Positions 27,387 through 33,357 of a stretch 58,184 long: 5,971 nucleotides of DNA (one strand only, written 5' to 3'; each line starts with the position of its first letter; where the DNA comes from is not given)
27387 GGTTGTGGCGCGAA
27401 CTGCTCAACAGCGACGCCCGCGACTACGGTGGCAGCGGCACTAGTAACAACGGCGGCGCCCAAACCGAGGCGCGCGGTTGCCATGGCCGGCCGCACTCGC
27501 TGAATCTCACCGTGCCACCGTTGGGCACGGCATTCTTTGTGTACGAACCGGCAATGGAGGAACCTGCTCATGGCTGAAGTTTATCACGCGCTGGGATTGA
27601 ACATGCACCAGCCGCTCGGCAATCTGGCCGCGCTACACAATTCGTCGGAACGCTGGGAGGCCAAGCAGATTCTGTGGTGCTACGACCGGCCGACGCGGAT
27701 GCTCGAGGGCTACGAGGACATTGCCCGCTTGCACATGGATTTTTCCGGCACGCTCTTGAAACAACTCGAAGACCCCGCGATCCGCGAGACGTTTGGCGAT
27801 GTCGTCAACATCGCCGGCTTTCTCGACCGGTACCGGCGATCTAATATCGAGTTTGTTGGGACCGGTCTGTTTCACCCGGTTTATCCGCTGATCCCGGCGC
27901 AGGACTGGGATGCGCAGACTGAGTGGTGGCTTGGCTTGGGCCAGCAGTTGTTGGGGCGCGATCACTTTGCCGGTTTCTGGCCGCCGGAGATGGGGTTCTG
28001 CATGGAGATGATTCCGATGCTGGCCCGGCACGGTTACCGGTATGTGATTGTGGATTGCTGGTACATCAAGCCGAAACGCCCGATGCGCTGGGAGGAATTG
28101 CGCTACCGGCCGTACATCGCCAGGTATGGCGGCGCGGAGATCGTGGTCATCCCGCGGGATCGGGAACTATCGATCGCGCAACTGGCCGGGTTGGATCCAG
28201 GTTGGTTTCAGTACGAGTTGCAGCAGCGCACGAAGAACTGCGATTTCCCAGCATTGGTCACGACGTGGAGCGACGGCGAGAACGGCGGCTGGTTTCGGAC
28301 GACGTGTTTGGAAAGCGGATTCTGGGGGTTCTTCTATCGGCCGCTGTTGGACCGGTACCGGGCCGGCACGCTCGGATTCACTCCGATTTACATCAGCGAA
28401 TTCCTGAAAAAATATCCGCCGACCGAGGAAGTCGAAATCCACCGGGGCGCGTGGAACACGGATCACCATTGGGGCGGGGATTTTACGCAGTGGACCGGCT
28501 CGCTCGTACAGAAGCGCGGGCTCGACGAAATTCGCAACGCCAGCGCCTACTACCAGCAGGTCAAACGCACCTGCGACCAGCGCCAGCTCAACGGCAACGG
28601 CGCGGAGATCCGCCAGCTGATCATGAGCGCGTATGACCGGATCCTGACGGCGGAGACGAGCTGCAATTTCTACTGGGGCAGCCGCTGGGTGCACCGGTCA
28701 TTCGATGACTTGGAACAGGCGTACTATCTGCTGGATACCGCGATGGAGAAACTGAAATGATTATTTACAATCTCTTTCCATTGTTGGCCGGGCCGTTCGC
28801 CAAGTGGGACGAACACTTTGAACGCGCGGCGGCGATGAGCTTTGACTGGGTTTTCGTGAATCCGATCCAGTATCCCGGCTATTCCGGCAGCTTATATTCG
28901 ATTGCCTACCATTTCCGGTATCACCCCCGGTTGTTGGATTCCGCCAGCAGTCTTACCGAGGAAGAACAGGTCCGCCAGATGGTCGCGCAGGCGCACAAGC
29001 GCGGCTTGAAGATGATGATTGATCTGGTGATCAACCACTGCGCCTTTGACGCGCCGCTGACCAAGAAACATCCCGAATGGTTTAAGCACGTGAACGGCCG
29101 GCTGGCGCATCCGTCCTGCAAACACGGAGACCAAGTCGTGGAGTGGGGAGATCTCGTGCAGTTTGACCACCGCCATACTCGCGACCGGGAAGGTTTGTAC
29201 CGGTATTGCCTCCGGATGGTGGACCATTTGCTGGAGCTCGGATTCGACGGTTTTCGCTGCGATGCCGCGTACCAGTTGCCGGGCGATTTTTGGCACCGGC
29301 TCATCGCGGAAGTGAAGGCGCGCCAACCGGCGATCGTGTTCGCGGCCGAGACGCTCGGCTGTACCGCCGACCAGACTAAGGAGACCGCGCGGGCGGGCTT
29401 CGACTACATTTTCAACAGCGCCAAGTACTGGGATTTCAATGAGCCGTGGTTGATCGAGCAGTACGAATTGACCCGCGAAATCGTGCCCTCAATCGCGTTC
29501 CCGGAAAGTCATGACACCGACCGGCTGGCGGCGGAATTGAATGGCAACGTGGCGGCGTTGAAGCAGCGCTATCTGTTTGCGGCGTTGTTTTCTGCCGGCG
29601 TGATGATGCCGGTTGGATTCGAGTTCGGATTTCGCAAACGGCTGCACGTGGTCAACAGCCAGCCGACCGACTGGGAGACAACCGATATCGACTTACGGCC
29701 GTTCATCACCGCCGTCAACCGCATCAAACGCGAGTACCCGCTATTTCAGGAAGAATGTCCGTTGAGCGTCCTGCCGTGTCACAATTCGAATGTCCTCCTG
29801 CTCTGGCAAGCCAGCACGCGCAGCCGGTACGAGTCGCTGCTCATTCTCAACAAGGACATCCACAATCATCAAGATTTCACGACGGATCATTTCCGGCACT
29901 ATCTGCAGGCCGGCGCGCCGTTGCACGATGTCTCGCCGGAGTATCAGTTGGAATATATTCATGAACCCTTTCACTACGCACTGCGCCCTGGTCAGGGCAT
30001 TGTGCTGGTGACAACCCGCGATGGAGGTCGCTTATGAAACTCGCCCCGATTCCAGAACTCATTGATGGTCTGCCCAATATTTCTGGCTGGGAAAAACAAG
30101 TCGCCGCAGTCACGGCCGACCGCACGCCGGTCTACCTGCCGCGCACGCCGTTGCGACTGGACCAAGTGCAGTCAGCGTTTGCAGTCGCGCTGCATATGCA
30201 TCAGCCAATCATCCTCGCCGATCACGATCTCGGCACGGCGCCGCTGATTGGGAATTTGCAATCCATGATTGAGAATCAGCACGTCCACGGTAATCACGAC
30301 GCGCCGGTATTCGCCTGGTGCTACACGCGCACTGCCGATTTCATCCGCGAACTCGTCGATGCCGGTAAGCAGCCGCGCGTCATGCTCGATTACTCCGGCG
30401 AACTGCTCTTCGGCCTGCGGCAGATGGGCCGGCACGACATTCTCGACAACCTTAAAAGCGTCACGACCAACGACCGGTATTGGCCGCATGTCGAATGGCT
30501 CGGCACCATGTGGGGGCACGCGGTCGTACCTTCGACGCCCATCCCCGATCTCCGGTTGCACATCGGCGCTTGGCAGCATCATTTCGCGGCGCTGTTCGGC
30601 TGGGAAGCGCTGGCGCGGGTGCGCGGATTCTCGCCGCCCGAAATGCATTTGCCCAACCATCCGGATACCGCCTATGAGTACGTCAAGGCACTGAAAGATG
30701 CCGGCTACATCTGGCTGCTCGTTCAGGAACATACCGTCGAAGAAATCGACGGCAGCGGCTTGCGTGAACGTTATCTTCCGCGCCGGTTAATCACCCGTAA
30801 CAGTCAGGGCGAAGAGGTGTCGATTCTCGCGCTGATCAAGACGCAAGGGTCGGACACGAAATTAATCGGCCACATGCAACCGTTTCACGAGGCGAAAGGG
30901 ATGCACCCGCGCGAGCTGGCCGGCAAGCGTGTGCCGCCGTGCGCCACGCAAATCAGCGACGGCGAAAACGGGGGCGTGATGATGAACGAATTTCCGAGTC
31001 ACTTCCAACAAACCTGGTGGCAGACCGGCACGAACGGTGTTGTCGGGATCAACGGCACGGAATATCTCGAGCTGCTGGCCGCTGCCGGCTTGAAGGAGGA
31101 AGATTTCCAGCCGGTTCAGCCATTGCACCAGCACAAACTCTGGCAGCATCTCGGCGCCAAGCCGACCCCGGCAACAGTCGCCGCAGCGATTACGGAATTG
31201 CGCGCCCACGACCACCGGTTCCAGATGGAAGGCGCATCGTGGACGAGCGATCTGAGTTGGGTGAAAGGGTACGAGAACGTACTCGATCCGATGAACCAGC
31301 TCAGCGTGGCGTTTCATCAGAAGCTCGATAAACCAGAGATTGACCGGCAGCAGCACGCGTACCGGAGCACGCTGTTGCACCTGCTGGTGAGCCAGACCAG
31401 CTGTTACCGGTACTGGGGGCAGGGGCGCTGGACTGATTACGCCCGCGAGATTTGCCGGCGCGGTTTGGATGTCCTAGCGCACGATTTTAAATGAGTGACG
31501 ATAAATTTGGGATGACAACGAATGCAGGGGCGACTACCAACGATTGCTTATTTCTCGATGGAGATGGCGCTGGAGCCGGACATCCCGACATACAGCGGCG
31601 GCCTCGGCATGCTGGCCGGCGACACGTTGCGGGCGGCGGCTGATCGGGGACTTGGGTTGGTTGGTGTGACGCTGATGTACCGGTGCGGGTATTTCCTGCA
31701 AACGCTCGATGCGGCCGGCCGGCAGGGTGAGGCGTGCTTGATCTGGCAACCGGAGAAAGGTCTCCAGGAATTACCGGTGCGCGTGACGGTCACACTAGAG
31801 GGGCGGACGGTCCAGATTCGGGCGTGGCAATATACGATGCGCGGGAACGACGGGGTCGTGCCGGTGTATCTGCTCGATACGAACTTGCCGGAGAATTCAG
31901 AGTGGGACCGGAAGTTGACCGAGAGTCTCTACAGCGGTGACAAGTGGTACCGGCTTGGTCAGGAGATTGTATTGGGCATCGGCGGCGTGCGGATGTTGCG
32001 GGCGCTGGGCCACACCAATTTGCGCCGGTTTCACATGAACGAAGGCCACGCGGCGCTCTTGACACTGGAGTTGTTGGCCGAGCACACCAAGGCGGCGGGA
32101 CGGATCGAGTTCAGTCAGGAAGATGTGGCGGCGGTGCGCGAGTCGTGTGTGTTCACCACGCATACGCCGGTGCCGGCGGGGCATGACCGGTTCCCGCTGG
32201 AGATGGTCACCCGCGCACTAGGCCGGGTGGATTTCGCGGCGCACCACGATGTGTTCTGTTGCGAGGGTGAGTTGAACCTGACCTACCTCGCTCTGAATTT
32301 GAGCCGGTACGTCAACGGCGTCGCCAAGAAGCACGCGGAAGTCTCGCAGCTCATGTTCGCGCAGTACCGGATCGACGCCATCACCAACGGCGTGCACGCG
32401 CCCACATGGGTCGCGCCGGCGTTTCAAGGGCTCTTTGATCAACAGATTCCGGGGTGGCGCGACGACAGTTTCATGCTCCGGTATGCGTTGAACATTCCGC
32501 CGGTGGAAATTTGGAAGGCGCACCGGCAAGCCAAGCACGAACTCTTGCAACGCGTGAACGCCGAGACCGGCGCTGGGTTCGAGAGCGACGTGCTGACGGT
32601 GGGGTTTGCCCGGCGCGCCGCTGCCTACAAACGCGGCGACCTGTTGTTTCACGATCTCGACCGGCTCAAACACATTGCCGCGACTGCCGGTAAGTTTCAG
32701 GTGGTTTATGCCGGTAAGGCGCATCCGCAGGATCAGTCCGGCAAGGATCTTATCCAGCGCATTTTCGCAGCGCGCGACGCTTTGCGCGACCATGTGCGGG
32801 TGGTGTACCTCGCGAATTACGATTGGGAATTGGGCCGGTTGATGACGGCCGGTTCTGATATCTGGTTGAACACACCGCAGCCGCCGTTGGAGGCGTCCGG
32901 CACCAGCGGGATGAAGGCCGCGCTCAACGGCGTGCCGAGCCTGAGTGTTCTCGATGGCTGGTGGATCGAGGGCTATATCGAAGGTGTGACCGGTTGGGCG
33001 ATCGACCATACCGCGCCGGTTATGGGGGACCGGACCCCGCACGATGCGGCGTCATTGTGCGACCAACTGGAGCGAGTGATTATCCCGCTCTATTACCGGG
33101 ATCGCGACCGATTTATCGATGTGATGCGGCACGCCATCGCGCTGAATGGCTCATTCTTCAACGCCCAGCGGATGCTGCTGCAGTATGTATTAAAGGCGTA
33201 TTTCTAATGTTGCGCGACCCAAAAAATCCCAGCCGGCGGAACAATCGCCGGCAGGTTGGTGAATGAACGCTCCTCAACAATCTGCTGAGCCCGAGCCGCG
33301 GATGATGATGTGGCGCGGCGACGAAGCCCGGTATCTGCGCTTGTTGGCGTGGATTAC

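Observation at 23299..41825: Invariant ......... box, six copies, all intergenic, five with a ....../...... hexamer exactly 16 nt upstream: signature of an uncharacterised regulon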

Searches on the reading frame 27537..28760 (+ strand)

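Call 10: search_protein_families(library=pfam, proteins=[window:27537-28760:+], max_evalue=0.01)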
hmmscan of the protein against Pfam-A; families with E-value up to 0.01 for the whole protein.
window:27537-28760:+ (407 aa): 1 family
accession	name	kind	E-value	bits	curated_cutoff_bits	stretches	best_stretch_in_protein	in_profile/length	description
PF03065.20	Glyco_hydro_57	-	3.8e-15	56.4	21.2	1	51-212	58-204/291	Glycosyl hydrolase family 57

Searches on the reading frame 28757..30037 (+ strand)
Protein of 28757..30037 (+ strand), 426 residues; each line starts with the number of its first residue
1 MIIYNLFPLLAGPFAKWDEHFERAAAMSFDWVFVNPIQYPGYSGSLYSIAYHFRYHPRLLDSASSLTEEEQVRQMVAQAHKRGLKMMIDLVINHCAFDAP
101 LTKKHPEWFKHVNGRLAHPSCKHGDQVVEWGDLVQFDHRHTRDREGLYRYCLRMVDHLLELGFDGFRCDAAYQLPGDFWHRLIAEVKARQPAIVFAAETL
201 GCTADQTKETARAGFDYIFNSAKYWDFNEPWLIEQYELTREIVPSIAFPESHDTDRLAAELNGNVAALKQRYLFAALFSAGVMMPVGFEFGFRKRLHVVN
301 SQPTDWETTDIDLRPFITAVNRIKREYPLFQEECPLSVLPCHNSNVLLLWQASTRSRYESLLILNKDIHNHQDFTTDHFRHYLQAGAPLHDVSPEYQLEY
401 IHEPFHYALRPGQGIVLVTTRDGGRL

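Call 10: search_protein_families(library=pfam, proteins=[window:28757-30037:+], max_evalue=0.01)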
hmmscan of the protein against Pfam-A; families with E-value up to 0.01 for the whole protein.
window:28757-30037:+ (426 aa): 2 families
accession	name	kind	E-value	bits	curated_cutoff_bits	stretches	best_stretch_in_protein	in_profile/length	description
PF14701.12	hDGE_amylase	-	1.5e-17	64.3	27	1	10-107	17-115/439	Glycogen debranching enzyme, glucanotransferase domain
PF00128.31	Alpha-amylase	-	4.5e-09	36.5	22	1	68-174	65-193/446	Alpha amylase, catalytic domain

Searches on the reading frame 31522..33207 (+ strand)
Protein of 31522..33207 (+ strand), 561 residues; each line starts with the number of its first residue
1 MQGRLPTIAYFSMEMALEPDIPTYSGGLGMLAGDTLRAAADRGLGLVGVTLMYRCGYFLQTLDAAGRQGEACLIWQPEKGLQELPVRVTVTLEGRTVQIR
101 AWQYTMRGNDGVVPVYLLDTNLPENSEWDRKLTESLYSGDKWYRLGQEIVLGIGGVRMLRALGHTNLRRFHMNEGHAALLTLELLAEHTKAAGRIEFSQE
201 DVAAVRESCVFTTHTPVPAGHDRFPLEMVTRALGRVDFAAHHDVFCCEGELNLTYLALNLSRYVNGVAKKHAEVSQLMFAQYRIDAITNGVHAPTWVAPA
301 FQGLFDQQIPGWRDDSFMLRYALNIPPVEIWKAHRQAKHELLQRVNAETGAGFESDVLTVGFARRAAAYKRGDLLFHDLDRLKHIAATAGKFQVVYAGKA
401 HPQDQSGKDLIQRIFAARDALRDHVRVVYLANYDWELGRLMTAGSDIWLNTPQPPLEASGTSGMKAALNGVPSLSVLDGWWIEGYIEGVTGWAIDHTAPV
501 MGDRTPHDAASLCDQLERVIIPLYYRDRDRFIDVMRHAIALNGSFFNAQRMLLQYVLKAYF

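Call 10: search_protein_families(library=pfam, proteins=[window:31522-33207:+], max_evalue=0.01)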
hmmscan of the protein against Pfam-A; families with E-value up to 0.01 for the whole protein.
window:31522-33207:+ (561 aa): 1 family
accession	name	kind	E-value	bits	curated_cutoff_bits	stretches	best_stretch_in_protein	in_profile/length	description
PF00343.26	Phosphorylase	-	8.8e-26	90.8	27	2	249-483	322-583/713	Carbohydrate phosphorylase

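Call 12: find_related_loci(query=window:31522-33207:+, collection=genome_contigs, flank=10000)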
Query window:31522-33207:+ (561 aa) in genome_contigs; peptide patterns used: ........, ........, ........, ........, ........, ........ (x = any residue, [..] = any of these).
599 stretches matched a pattern (row limit reached: there are more); 596 encode a relative of the query (tblastn E <= 1e-3); the best 80 are kept; 80 distinct loci.
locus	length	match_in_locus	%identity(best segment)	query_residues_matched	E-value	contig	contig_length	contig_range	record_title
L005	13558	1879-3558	70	8-561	0e+0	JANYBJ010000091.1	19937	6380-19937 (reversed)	MAG: bacterium isolate GL140_5_metabat_74_sub GL140_5_k141_33156, whole genome shotgun sequence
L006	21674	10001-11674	66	8-561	0e+0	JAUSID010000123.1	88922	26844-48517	MAG: Opitutaceae bacterium isolate E14_metabat.bin.223 E14_k141_75635, whole genome shotgun sequence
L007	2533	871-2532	66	7-556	0e+0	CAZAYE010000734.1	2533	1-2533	MAG TPA_asm: uncultured Enterobacteriaceae bacterium isolate binchicken_co21_381 genome assembly, contig: NODE_85740_len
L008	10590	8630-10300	66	8-561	0e+0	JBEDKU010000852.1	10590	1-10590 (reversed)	MAG: Verrucomicrobiota bacterium isolate NASQAN2015_081_B_bin.3 scaffold_598376, whole genome shotgun sequence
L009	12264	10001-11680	65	8-561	0e+0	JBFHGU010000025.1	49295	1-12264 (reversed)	MAG: Pontiella sp. isolate Mix_sand07.2021.05.G.163 k141_539883_length_49295_cov_13.9964, whole genome shotgun sequence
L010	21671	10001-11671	66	7-561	0e+0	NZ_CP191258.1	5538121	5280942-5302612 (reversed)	Fontivita pretiosa strain B-254 chromosome, complete genome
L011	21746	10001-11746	64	7-561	0e+0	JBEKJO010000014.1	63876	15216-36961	MAG: Verrucomicrobiota bacterium isolate SPRUCE 325 SPRUCE_325_14, whole genome shotgun sequence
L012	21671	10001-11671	65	8-561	0e+0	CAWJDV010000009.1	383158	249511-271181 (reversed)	MAG: uncultured Verrucomicrobiae bacterium isolate MFD04716.bin.2.184 genome assembly, contig: contig_46907, whole genom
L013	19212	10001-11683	65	8-561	0e+0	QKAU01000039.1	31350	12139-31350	MAG: Kiritimatiellales bacterium isolate SZUA-380 scaffold_5392, whole genome shotgun sequence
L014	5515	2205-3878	62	8-561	0e+0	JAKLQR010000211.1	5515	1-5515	MAG: Thermodesulfovibrionales bacterium isolate bin S2.74 k141_427690, whole genome shotgun sequence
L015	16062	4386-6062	62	7-561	0e+0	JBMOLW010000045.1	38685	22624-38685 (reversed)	MAG: Nitrospirota bacterium isolate Betzabe_MAG034 MAG034_45, whole genome shotgun sequence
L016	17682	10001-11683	65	5-561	0e+0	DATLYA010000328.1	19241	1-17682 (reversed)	MAG TPA_asm: Candidatus Methylomirabilota bacterium isolate SMAG_U13260 k141_534927, whole genome shotgun sequence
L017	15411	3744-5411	62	7-561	0e+0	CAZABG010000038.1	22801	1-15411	MAG TPA_asm: uncultured bacterium isolate SRP296810_co1_394 genome assembly, contig: NODE_2196_length_22801_cov_5.333377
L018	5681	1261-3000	63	7-561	0e+0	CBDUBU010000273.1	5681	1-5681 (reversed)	MAG TPA_asm: uncultured Rhodothermaceae bacterium isolate ERR2431955_concoct_63 genome assembly, contig: ERZ23878311.129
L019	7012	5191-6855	65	7-561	0e+0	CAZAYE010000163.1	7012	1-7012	MAG TPA_asm: uncultured Enterobacteriaceae bacterium isolate binchicken_co21_381 genome assembly, contig: NODE_11591_len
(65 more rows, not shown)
